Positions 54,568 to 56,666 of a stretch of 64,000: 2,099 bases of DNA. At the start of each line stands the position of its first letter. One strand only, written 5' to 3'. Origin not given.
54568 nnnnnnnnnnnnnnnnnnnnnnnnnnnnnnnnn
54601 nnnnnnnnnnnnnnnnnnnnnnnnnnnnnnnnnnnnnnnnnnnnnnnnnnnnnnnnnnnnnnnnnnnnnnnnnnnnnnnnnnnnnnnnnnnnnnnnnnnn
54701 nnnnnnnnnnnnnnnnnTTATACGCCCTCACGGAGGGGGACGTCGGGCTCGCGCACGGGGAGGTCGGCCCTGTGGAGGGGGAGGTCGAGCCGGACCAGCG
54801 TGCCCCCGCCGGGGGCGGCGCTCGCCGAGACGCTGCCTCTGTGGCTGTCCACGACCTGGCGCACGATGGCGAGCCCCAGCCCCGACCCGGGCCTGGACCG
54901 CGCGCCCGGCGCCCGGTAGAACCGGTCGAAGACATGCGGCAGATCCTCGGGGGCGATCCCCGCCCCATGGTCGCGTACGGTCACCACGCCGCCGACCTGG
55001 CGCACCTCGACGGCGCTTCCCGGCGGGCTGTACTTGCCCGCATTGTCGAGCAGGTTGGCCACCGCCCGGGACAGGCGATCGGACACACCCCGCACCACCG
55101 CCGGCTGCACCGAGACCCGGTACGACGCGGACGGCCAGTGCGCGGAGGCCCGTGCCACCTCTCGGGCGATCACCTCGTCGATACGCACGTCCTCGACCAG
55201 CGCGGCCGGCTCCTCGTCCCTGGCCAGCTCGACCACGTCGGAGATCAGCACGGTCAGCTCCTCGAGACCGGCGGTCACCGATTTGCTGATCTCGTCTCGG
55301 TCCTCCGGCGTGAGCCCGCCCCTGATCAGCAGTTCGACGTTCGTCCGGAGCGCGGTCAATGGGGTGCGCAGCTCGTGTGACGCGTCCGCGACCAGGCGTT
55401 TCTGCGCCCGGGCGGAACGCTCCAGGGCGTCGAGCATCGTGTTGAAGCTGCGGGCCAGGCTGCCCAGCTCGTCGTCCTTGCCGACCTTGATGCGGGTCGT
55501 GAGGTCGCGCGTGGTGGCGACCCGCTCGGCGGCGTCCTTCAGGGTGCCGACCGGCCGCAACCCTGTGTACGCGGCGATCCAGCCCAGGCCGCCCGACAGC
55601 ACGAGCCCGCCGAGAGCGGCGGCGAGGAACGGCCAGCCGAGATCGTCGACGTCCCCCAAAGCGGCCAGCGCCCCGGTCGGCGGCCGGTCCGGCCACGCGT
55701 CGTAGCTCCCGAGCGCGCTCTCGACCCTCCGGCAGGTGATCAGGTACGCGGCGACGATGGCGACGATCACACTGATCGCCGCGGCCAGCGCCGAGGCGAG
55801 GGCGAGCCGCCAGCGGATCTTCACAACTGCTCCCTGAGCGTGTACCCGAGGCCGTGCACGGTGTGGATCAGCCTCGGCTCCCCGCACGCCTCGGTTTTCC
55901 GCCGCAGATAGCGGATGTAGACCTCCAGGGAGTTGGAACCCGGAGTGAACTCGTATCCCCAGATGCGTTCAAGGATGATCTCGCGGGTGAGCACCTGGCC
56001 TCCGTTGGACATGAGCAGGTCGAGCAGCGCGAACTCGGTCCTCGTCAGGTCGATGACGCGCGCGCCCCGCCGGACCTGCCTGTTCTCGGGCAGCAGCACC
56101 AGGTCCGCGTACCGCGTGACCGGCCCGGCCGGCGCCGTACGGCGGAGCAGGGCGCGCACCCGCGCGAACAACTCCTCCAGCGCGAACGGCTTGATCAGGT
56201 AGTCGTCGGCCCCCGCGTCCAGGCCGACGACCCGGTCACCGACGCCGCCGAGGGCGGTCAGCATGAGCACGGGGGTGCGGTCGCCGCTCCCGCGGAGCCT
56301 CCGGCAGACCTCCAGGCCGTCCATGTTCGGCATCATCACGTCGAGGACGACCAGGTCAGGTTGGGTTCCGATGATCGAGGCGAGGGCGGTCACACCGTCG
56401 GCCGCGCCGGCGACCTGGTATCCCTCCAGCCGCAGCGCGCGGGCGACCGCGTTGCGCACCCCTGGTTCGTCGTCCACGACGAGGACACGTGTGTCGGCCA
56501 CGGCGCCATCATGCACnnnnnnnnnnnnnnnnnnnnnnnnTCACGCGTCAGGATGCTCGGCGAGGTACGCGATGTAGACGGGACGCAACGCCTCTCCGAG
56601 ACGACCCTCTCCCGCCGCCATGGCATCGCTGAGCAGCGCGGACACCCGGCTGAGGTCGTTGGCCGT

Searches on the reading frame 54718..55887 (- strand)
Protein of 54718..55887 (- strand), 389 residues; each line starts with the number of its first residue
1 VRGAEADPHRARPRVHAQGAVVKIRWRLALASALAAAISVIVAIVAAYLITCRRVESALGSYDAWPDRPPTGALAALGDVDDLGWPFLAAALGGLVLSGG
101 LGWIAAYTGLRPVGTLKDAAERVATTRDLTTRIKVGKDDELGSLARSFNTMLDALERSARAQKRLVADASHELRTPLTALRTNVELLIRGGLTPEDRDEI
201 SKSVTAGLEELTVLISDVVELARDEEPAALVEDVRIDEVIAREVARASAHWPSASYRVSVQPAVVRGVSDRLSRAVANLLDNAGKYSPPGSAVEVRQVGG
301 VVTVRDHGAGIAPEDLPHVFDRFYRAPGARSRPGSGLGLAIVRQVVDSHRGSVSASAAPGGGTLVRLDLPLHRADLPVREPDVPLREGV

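Call 9: search_protein_families(library=pfam, proteins=[window:54718-55887:-], max_evalue=0.01)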
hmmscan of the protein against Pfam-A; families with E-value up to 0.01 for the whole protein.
window:54718-55887:- (389 aa): 5 families
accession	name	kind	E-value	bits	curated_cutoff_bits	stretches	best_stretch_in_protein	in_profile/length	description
PF02518.31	HATPase_c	-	3.9e-27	95.3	26.4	1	268-372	2-110/111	Histidine kinase-, DNA gyrase B-, and HSP90-like ATPase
PF00672.30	HAMP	-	1.5e-14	54.5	25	1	106-156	3-52/53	HAMP domain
PF00512.31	HisKA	-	3e-14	53.2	26.9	1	162-226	2-65/66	His Kinase A (phospho-acceptor) domain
PF13581.12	HATPase_c_2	-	8.1e-05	23.1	27.4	1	275-365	39-123/127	Histidine kinase-like ATPase domain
PF10824.14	T7SS_ESX_EspC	-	0.0032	18.3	23.5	0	116-178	19-81/100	Excreted virulence factor EspC, type VII ESX diderm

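Call 55: search_protein_families(library=ncbifam, proteins=[window:54718-55887:-], max_evalue=0.00001)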
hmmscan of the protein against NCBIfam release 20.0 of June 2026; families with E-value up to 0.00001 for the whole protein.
window:54718-55887:- (389 aa): 73 families (the best 25 are shown)
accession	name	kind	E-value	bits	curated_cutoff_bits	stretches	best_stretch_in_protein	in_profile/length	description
TIGR01386.1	cztS_silS_copS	subfamily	3.5e-51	174.6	292.55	1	88-370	167-457/457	heavy metal sensor histidine kinase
NF040691.1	MtrAB_MtrB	equivalog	1e-44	153.4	450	1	87-385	190-505/507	MtrAB system histidine kinase MtrB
NF012163.2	BaeS_SmeS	equivalog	7.3e-44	150.4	500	1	102-370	181-457/457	sensor histidine kinase efflux regulator BaeS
NF007837.0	PRK10549.1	equivalog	4.3e-43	147.7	603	1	101-374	180-461/466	envelope stress sensor histidine kinase BaeS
NF033092.0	HK_WalK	equivalog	1.7e-42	145.8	725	2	156-370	366-593/594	cell wall metabolism sensor histidine kinase WalK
NF007007.0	PRK09470.1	equivalog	3.9e-42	144.7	486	1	101-373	184-461/463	envelope stress sensor histidine kinase CpxA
NF008312.0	PRK11100.1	equivalog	6.8e-41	140.6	356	1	98-372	195-475/477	two-component system sensor histidine kinase CreC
TIGR02966.1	phoR_proteo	equivalog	5.1e-39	134.2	334.2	1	155-366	107-330/333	phosphate regulon sensor histidine kinase PhoR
NF046044.1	PnpS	equivalog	2.6e-38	132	400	1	157-370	165-390/390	two-component system histidine kinase PnpS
NF007004.0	PRK09467.1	equivalog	2.8e-38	131.9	415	1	96-372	167-437/440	two-component system sensor histidine kinase EnvZ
NF058527.1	HistKinChvGCaul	equivalog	9.8e-35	120.3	740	1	111-357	253-514/535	two-component sensor histidine kinase ChvG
NF007345.0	PRK09835.1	subfamily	1.1e-34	119.9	423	1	104-358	204-468/482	Cu(+)/Ag(+) sensor histidine kinase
NF007664.1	PRK10337.1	equivalog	6.5e-34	117.3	475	1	139-367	207-440/442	quorum sensing histidine kinase QseC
NF045900.1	HisKinCpxALeg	equivalog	5e-33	114.5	800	1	96-370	163-450/451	two-component system sensor histidine kinase CpxA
NF041735.1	hist_kin_RppB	equivalog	1.8e-32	112.7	400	1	157-370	211-438/438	two-component system sensor histidine kinase RppB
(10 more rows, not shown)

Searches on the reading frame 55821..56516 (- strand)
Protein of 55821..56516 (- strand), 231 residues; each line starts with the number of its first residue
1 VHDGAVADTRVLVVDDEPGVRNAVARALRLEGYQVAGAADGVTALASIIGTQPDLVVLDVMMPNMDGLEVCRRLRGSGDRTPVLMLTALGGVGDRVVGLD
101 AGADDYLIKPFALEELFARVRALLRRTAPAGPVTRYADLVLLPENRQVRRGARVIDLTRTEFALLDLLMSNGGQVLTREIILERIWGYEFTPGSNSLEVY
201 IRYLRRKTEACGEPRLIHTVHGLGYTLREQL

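Call 9: search_protein_families(library=pfam, proteins=[window:55821-56516:-], max_evalue=0.01)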
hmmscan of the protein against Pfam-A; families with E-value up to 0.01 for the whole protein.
window:55821-56516:- (231 aa): 3 families
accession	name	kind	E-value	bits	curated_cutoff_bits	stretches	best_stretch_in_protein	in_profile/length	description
PF00072.30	Response_reg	-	1.7e-32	112.3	30.2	1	11-121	1-111/111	Response regulator receiver domain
PF00486.34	Trans_reg_C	-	2.8e-25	88.6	26.2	1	154-227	3-77/77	Transcriptional regulatory protein, C terminal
PF21695.3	GlnR_1st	-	0.00015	22.1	27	1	22-122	13-109/111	Transcription regulator GlnR, N-terminal domain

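Call 55: search_protein_families(library=ncbifam, proteins=[window:55821-56516:-], max_evalue=0.00001)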
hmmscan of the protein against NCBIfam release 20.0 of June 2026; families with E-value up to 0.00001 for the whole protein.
window:55821-56516:- (231 aa): 97 families (the best 25 are shown)
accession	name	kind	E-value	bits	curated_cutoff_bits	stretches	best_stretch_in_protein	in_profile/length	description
NF045944.1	ResRegRpaBCyano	equivalog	6.4e-62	208.9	330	1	12-228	1-228/229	response regulator transcription factor RpaB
NF045914.1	RespRegNblR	equivalog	8.2e-61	205.5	300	1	8-229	6-227/228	response regulator transcription factor NblR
TIGR01387.1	cztR_silR_copR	subfamily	1.6e-60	204.5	279.2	1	11-227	1-218/218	heavy metal response regulator transcription factor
TIGR02154.1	PhoB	equivalog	4.1e-57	193.1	296.2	1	9-227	3-225/226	phosphate regulon transcriptional regulator PhoB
NF040689.1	MtrAB_MtrA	equivalog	4.6e-57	192.9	300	1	11-226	1-217/219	MtrAB system response regulator MtrA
NF041734.1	resp_reg_RppA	equivalog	1.1e-56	191.7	250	1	10-228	2-228/229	two-component system response regulator RppA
NF040534.1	resp_reg_YycF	equivalog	8.3e-53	179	340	1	10-229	2-229/231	response regulator YycF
NF041733.1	resp_reg_CseB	equivalog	1.3e-52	178.4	350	1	10-228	2-227/228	two-component system response regulator CseB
NF007928.2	PRK10643.1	equivalog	2e-52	178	330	1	10-227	2-216/216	two-component system response regulator PmrA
NF007005.1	PRK09468.1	equivalog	5.4e-50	170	331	1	8-226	3-230/237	osmolarity response regulator transcription factor OmpR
NF008567.0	PRK11517.1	equivalog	7.6e-50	169.3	353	1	10-228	2-219/223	response regulator transcription factor HprR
NF007346.1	PRK09836.1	equivalog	3e-49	167.9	420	1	10-227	2-221/227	copper/silver response regulator transcription factor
NF008296.0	PRK11083.1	equivalog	4.7e-49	166.8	273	1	9-229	4-227/228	two-component system response regulator CreB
NF000402.1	vanR-B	exception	1.8e-45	155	480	1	9-229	3-218/219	vancomycin resistance response regulator transcription factor VanR-B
NF012023.0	PRK15479.1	equivalog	3.3e-45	154.4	337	1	10-229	2-219/224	transcriptional regulator TctD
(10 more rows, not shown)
